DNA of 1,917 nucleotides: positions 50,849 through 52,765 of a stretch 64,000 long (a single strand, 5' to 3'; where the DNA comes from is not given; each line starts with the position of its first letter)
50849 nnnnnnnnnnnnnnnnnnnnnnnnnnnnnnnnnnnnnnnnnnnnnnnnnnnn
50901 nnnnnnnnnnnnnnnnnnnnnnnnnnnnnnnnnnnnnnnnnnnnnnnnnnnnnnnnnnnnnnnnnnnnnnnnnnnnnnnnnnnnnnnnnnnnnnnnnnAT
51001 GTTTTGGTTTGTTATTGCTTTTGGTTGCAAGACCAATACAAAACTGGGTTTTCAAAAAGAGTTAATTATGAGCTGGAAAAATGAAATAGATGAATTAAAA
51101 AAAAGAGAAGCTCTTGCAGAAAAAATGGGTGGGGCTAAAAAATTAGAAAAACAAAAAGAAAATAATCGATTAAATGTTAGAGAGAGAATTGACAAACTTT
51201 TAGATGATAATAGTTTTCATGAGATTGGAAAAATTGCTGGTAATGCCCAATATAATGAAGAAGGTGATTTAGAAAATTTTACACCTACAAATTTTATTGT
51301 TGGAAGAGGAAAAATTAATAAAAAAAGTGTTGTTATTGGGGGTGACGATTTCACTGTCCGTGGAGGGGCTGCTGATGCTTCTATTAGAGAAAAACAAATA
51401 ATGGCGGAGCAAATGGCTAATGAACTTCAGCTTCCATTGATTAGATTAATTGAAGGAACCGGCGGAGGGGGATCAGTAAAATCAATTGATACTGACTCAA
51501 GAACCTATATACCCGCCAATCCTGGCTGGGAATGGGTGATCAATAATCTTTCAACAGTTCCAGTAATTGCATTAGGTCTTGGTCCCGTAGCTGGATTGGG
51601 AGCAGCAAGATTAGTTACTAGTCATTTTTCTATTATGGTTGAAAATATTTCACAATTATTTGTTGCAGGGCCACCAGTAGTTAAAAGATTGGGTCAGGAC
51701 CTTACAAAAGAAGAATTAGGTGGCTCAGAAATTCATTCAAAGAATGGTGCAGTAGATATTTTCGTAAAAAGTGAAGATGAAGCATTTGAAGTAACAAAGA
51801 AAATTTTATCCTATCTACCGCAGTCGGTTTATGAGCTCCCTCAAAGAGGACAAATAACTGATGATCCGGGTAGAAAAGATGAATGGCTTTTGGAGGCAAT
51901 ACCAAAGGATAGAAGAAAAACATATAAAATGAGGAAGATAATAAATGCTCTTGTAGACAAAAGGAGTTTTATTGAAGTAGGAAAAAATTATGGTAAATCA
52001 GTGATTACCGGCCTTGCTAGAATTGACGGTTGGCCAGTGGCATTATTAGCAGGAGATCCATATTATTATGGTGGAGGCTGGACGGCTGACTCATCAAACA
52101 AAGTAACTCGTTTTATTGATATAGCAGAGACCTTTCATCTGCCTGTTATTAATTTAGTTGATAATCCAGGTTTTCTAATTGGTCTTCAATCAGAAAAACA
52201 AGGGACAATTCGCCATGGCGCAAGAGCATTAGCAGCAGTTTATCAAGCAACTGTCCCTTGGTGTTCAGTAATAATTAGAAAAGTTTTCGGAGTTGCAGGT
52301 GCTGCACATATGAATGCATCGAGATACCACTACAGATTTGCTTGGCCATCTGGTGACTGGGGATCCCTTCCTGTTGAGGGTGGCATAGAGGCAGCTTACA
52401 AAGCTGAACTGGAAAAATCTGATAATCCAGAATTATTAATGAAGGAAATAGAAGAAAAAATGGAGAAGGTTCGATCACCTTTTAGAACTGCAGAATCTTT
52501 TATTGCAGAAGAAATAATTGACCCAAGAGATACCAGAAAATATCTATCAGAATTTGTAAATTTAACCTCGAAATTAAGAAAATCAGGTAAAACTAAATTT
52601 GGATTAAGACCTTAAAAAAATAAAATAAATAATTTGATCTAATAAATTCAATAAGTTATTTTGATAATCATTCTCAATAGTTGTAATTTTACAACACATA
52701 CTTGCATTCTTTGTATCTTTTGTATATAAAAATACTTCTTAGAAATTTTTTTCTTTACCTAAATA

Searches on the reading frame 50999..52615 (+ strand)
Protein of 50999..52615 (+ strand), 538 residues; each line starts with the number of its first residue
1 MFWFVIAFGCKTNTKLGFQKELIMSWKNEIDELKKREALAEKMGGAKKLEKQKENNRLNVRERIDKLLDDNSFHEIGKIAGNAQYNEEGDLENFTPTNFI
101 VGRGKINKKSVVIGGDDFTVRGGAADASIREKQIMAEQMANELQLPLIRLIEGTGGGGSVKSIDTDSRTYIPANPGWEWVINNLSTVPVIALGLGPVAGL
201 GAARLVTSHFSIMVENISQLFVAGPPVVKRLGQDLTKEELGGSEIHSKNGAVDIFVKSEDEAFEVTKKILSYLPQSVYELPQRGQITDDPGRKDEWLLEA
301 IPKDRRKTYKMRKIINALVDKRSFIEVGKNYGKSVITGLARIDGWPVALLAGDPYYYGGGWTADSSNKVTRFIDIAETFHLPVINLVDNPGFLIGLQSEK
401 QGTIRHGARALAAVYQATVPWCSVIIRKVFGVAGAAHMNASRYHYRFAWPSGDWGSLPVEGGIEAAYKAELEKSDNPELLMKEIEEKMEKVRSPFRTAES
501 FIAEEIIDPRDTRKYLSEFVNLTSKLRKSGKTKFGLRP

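Call 13: search_protein_families(library=ncbifam, proteins=[window:50999-52615:+], max_evalue=0.001)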
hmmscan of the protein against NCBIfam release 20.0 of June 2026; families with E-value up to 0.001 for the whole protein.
window:50999-52615:+ (538 aa): 8 families
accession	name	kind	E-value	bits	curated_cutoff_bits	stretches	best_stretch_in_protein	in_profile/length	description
TIGR01117.1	mmdA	subfamily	9e-91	305.2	998.8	1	29-535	2-508/512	methylmalonyl-CoA decarboxylase subunit alpha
NF041504.1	AccA_sub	subfamily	5.7e-12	45.6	300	1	311-426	15-140/257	carboxyltransferase subunit alpha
TIGR00515.1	accD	equivalog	1.4e-08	34.4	317.45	0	56-156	55-166/285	acetyl-CoA carboxylase, carboxyltransferase subunit beta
NF004344.0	PRK05724.1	equivalog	2.7e-08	33.4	357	1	367-427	138-198/319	acetyl-CoA carboxylase carboxyltransferase subunit alpha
TIGR00513.1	accA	equivalog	3.1e-07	30.1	319.3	1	365-428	136-199/321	acetyl-CoA carboxylase carboxyl transferase subunit alpha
NF005530.0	PRK07189.1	equivalog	6.5e-06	25.5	228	0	53-228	11-189/303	biotin-independent malonate decarboxylase subunit beta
TIGR03133.1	malonate_beta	equivalog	6.3e-05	22.4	278.15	0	58-125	6-75/274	biotin-independent malonate decarboxylase subunit beta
NF008971.0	PRK12319.1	equivalog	0.00075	19.1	406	0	365-435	83-152/256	acetyl-CoA carboxylase carboxyl transferase subunit alpha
